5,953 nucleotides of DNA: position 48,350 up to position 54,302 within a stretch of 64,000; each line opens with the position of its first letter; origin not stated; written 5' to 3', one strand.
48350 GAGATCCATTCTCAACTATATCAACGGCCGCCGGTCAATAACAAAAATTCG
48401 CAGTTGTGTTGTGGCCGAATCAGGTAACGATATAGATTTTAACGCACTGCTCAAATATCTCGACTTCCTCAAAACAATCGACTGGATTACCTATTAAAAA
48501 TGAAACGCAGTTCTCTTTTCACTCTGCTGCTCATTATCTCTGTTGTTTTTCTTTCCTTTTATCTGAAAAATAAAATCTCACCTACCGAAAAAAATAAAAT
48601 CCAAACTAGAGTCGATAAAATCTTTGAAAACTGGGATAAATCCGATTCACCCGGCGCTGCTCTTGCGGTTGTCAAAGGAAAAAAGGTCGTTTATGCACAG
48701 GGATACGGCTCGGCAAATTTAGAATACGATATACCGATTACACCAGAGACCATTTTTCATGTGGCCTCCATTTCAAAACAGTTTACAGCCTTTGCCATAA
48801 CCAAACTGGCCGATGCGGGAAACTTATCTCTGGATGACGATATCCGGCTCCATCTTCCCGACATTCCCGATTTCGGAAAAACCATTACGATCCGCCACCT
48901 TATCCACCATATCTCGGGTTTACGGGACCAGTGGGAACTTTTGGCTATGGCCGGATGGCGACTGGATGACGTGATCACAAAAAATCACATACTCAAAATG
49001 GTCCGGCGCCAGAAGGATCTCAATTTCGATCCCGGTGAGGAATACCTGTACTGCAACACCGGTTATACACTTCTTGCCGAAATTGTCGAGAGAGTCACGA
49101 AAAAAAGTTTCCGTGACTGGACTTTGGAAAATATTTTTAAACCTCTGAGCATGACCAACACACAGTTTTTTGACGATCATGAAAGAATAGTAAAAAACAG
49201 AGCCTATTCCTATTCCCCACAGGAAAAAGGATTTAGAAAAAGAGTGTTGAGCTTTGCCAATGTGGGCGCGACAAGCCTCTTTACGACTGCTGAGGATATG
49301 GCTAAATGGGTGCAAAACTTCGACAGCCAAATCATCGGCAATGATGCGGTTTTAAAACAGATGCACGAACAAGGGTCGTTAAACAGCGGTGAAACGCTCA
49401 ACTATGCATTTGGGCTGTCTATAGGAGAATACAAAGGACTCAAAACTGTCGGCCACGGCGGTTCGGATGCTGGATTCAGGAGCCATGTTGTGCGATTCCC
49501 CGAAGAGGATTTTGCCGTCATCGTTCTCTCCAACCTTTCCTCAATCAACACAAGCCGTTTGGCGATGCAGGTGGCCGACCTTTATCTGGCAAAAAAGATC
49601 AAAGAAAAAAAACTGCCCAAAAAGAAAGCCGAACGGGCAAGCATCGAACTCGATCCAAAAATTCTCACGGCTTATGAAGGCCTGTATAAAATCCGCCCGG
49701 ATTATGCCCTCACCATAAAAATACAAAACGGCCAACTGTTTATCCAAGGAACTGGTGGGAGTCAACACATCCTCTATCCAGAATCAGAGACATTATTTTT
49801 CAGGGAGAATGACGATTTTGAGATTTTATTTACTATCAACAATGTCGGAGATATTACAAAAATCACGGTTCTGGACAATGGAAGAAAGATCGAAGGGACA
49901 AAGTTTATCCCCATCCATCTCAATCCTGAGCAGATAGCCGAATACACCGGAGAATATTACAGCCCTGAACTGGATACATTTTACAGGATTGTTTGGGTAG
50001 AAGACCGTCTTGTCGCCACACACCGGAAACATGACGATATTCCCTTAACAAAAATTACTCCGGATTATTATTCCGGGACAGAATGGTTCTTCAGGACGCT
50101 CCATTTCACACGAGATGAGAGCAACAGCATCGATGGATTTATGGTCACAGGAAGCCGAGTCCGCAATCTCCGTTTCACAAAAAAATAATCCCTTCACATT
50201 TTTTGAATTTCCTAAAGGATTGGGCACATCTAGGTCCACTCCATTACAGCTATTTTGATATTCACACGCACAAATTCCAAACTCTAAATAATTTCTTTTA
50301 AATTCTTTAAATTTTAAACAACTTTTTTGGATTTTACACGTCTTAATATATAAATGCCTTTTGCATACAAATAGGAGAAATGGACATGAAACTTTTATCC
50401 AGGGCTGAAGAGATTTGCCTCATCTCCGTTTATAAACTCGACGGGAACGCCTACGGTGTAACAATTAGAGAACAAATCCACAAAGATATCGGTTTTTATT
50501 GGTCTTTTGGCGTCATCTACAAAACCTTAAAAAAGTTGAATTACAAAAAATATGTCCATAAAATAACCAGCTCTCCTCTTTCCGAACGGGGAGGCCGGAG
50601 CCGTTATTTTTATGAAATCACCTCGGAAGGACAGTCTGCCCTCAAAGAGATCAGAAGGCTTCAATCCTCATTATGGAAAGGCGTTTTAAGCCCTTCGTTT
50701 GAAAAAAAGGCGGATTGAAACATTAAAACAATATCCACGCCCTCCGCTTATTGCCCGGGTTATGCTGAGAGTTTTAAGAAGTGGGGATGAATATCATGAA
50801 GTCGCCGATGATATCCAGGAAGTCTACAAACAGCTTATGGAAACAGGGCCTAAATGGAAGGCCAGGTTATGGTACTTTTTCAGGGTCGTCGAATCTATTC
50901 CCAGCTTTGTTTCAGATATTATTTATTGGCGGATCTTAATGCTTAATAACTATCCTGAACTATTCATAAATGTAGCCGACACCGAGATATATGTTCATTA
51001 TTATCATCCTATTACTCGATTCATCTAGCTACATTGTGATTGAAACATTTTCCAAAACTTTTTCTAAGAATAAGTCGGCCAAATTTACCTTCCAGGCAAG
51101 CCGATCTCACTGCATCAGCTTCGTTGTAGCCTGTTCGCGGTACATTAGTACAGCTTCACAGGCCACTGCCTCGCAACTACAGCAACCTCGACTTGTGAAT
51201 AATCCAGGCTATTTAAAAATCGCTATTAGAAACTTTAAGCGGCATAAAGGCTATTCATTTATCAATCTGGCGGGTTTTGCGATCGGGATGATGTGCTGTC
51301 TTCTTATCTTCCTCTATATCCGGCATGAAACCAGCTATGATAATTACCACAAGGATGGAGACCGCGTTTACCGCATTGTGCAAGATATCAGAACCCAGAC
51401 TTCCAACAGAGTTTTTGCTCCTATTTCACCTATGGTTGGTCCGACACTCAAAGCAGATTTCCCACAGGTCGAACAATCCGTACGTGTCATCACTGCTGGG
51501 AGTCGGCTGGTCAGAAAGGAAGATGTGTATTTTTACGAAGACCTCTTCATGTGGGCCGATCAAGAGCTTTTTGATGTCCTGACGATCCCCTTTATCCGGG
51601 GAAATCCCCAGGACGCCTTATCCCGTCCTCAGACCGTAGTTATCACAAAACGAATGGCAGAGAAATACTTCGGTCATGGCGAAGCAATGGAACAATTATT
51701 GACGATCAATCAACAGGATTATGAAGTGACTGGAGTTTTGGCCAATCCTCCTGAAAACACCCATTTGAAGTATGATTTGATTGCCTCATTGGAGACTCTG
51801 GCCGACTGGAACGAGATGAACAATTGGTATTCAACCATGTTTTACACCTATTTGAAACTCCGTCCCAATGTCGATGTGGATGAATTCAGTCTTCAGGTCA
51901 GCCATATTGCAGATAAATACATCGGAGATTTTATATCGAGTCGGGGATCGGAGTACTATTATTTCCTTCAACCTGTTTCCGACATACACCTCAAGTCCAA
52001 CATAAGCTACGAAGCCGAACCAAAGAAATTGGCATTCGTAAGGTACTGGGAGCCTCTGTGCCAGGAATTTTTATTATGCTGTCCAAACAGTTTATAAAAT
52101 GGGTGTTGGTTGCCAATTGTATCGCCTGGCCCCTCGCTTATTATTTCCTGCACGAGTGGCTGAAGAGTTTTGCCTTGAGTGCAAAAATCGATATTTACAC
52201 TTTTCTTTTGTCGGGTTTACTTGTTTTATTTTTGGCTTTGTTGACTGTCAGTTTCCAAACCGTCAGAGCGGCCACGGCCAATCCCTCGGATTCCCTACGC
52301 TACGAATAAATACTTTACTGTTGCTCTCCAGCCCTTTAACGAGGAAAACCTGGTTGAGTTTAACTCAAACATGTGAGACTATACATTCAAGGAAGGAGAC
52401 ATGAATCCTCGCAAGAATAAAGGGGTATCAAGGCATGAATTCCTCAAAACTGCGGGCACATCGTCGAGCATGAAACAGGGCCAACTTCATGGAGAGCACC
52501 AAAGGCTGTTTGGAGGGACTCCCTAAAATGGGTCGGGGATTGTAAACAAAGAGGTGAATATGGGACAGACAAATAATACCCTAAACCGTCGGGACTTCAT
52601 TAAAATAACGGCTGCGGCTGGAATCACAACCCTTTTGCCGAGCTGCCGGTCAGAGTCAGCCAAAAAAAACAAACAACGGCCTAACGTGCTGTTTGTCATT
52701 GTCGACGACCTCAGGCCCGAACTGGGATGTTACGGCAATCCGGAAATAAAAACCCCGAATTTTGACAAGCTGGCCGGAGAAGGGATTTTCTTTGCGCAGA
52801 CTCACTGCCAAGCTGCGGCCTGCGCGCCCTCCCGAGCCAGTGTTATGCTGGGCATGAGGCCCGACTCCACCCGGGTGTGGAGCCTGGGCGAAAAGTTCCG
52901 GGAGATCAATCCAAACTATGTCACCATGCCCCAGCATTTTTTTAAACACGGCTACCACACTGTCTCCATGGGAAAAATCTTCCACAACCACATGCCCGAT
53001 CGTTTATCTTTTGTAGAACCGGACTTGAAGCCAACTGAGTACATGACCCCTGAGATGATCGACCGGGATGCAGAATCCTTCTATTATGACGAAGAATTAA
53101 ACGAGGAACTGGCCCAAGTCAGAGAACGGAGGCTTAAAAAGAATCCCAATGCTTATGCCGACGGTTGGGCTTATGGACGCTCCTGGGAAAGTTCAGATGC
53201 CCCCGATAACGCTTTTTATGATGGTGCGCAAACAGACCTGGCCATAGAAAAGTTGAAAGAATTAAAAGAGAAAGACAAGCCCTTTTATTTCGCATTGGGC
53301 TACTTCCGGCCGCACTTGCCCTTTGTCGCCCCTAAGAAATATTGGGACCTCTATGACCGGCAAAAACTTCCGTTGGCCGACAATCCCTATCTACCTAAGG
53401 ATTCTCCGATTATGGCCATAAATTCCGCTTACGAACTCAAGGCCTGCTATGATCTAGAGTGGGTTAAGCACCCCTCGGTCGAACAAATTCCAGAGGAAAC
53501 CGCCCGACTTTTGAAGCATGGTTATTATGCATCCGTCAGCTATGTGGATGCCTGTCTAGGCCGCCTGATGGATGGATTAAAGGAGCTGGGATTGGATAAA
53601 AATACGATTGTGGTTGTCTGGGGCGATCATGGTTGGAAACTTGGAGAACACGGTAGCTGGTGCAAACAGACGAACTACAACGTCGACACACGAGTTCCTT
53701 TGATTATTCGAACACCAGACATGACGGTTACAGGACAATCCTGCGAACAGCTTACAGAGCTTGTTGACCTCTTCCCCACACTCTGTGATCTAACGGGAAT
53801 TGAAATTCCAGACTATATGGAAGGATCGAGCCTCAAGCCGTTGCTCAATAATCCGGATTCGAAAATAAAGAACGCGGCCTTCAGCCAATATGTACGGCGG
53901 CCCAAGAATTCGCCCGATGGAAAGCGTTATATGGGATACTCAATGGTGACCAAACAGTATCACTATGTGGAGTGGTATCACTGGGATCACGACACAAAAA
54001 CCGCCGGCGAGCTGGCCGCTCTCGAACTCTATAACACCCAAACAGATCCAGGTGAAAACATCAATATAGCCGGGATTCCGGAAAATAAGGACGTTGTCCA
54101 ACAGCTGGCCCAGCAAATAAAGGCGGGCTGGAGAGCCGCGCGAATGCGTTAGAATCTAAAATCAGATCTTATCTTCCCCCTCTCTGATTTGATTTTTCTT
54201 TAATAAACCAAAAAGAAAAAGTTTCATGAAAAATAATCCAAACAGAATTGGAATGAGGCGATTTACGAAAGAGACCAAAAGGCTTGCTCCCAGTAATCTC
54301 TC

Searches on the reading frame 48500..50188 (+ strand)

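Call 34: search_protein_families(library=pfam, proteins=[window:48500-50188:+], max_evalue=0.0001)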
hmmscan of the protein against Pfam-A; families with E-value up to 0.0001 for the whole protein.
window:48500-50188:+ (562 aa): 2 families
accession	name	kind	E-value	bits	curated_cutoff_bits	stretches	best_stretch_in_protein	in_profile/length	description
PF00144.29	Beta-lactamase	-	1.7e-63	215.2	27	1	43-355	7-319/329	Beta-lactamase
PF11954.13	DUF3471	-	2.4e-10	41.2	29.3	1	380-458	3-89/103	Domain of unknown function (DUF3471)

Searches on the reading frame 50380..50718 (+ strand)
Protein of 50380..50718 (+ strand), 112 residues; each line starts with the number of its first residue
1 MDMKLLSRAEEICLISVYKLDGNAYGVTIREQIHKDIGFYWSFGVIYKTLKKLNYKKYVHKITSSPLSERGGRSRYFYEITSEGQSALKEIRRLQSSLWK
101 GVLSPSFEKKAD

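Call 34: search_protein_families(library=pfam, proteins=[window:50380-50718:+], max_evalue=0.0001)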
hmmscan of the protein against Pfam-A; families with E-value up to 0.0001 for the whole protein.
window:50380-50718:+ (112 aa): 1 family
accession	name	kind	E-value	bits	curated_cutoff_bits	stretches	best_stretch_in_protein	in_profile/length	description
PF03551.20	PadR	-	1.4e-08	35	27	1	22-90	8-75/75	Transcriptional regulator PadR-like family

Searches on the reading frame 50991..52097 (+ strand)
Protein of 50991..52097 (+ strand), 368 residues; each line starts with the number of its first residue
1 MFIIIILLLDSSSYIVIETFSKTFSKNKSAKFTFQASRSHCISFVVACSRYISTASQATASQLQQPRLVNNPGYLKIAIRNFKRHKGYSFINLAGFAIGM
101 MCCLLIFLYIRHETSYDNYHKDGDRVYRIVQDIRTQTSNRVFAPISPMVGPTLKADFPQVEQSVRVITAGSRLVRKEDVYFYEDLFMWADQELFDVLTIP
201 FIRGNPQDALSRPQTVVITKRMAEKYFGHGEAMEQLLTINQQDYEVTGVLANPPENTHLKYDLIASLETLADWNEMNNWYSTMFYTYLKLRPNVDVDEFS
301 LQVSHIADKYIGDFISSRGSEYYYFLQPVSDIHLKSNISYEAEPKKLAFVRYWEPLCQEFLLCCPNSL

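Call 34: search_protein_families(library=pfam, proteins=[window:50991-52097:+], max_evalue=0.0001)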
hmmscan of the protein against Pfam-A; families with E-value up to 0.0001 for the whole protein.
window:50991-52097:+ (368 aa): 1 family
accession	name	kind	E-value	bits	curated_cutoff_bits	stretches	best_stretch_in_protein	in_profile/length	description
PF12704.14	MacB_PCD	-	1.6e-22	81.2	27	1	89-303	1-204/207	MacB-like periplasmic core domain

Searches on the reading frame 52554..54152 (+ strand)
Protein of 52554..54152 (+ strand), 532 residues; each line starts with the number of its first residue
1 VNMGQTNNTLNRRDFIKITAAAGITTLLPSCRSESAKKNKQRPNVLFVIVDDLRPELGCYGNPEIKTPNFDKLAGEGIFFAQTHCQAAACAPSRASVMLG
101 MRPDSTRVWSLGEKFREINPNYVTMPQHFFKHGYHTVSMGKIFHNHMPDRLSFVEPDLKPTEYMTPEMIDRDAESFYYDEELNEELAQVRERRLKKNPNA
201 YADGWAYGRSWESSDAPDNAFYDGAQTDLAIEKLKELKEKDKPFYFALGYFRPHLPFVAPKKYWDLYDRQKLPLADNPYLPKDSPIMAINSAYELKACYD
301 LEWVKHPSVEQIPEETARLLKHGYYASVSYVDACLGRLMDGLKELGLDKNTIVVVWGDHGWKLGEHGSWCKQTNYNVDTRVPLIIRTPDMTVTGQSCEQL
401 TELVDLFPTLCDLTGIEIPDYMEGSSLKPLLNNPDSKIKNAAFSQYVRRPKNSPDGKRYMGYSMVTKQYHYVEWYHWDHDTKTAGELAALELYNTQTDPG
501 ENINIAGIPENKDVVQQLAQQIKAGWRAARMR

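Call 4: search_protein_families(library=pfam, proteins=[window:52554-54152:+], max_evalue=0.01)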
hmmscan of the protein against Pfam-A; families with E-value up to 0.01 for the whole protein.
window:52554-54152:+ (532 aa): 6 families
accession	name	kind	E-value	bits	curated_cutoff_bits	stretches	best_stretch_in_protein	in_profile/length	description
PF00884.28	Sulfatase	-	1.6e-46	159.4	25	1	43-416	1-301/301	Sulfatase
PF16347.10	SGSH_C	-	6.6e-22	78.8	29.3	1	364-523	1-149/154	N-sulphoglucosamine sulphohydrolase, C-terminal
PF01663.27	Phosphodiest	-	3.1e-08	34.1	23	1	326-363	186-223/342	Type I phosphodiesterase / nucleotide pyrophosphatase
PF10518.14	TAT_signal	-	0.00025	21.3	22.7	1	10-29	2-21/21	TAT (twin-arginine translocation) pathway signal sequence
PF02995.22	DUF229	-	0.0019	17.4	25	1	320-384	302-363/496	Protein of unknown function (DUF229)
PF01676.23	Metalloenzyme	-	0.0047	16.9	24.3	0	323-417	168-251/252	Metalloenzyme superfamily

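Call 5: search_protein_families(library=ncbifam, proteins=[window:52554-54152:+], max_evalue=0.01)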
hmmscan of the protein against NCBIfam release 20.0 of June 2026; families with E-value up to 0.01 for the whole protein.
window:52554-54152:+ (532 aa): 11 families
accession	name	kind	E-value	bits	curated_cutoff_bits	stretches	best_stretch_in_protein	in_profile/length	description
NF010322.0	PRK13759.1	equivalog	1.4e-64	218.4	481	1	39-521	3-452/486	arylsulfatase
TIGR03417.1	chol_sulfatase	equivalog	4.6e-58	197.3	433.45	2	238-530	179-444/500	choline-sulfatase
NF045661.1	HdlasePehA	equivalog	1.1e-46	159.5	900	1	42-523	2-482/506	phosphoric/sulfuric ester hydrolase PehA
NF052527.1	Mn_arylsulf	exception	4.3e-39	134.7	850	1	42-522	1-448/479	manganese-dependent arylsulfatase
NF053595.1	LptchSynLtaSGpos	equivalog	3e-11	42.6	970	1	321-423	427-535/626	lipoteichoic acid synthase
NF038075.1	fam_STM4013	hypoth_equivalog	9.3e-08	31.8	250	1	324-383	200-256/261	STM4013/SEN3800 family hydrolase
NF038282.1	LapC_YejM_PbgA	exception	1.2e-06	27.2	825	1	317-411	407-497/584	LPS biosynthesis-modulating metalloenzyme YejM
NF047438.1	polymyxin_MCR12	exception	0.00046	18.7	1200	1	321-377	420-476/548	MCR-12 family phosphoethanolamine--lipid A transferase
NF053859.1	polymyxin_MCR13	exception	0.00083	18.3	1250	1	315-378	407-470/541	MCR-13 family phosphoethanolamine--lipid A transferase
NF008619.0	PRK11598.1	equivalog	0.0015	17.1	660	1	311-382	408-483/546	phosphoethanolamine transferase EptA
NF033836.1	polymyxin_MCR9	exception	0.0038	15.9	1240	1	315-377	407-469/539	MCR-9 family phosphoethanolamine--lipid A transferase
